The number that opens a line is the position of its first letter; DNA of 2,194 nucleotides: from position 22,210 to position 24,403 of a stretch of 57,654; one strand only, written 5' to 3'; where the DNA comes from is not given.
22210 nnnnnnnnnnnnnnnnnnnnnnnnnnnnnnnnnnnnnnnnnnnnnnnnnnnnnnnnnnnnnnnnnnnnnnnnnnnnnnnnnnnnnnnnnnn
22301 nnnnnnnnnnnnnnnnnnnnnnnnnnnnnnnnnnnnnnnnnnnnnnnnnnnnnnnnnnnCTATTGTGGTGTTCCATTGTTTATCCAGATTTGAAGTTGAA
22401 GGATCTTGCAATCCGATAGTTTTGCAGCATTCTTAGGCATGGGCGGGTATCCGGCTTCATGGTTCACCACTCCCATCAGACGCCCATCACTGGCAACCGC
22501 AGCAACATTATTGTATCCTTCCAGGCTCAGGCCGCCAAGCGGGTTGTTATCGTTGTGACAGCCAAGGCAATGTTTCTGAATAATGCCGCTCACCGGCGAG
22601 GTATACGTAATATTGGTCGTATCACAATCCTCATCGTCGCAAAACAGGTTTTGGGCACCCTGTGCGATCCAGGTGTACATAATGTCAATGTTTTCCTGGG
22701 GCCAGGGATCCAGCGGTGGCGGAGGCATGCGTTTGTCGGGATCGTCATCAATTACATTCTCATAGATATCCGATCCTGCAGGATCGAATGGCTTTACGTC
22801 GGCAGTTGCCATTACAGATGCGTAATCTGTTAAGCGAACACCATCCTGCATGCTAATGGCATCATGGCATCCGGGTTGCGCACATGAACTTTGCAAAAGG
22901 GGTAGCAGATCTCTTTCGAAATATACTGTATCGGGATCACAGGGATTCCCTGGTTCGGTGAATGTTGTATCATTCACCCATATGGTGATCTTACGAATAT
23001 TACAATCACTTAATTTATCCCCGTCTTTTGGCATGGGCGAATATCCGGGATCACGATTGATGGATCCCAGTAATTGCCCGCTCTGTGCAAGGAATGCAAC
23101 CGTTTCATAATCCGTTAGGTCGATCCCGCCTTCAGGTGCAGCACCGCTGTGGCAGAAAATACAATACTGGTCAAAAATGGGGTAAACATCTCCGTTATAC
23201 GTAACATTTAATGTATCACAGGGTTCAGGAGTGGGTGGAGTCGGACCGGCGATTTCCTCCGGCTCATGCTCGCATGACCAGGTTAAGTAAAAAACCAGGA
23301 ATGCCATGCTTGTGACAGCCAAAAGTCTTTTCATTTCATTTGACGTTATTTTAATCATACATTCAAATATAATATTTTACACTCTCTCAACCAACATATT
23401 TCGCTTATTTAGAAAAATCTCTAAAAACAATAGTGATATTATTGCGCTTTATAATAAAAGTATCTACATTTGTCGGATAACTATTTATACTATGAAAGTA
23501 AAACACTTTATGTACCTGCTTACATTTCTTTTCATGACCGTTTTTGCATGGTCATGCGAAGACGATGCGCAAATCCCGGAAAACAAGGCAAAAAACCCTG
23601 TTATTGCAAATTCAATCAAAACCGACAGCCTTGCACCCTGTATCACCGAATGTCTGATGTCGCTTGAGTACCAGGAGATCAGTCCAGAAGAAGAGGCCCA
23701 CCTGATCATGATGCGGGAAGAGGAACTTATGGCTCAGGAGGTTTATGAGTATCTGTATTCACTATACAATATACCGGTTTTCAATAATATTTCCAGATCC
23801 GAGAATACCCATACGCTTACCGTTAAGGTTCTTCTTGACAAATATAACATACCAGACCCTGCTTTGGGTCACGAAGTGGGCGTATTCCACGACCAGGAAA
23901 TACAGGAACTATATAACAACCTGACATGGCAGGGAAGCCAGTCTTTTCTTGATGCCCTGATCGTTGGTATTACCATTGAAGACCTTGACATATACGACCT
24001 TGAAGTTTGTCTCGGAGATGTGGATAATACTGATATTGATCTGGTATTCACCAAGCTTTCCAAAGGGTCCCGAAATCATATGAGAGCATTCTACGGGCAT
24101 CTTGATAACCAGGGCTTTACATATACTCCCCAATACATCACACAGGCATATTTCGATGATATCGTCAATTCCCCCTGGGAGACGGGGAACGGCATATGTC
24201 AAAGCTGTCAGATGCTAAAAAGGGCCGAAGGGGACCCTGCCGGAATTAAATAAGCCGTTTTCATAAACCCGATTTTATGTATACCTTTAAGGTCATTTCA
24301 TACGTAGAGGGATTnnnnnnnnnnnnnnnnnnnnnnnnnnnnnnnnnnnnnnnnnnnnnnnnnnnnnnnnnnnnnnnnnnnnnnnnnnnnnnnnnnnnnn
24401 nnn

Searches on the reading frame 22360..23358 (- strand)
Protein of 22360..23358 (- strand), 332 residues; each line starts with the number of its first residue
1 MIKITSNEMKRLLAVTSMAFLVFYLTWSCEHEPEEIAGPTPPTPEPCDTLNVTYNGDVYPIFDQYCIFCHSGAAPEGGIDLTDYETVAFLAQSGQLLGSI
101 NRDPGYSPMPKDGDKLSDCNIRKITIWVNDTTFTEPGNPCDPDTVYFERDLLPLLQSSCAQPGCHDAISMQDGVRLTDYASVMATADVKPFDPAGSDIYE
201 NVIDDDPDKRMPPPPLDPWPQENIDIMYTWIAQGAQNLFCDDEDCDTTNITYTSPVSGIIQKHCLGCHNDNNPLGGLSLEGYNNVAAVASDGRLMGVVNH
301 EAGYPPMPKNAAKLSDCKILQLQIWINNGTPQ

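Call 6: search_protein_families(library=pfam, proteins=[window:22360-23358:-], max_evalue=0.01)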
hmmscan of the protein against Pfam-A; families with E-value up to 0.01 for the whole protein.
window:22360-23358:- (332 aa): 3 families
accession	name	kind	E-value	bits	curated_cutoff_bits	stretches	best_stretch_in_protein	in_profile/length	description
PF07635.16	PSCyt1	-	1.2e-15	58.3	22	2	163-214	3-58/59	Planctomycete cytochrome C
PF13442.11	Cytochrome_CBB3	-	5e-10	40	27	0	61-128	9-68/68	Cytochrome C oxidase, cbb3-type, subunit III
PF22297.1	PccH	-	0.00024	21.6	24.4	0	53-76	1-24/133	PccH Cytochrome c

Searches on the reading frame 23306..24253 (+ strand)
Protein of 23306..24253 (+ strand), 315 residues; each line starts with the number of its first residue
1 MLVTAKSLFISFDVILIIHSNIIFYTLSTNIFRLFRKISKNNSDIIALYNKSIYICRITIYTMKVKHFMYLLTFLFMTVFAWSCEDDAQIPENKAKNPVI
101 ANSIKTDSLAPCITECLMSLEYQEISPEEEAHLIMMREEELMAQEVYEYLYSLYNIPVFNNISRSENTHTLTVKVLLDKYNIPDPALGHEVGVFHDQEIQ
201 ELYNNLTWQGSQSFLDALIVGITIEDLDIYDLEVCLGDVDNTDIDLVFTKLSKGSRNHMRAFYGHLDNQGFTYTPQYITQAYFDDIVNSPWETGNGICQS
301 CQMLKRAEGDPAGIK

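Call 7: search_protein_families(library=pfam, proteins=[window:23306-24253:+], max_evalue=0.001)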
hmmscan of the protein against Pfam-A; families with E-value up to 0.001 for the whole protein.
window:23306-24253:+ (315 aa): 1 family
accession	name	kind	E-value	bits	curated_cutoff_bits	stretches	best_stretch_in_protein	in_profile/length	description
PF09968.15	DUF2202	-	1.3e-48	165.3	22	1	130-289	2-161/162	Uncharacterized protein domain (DUF2202)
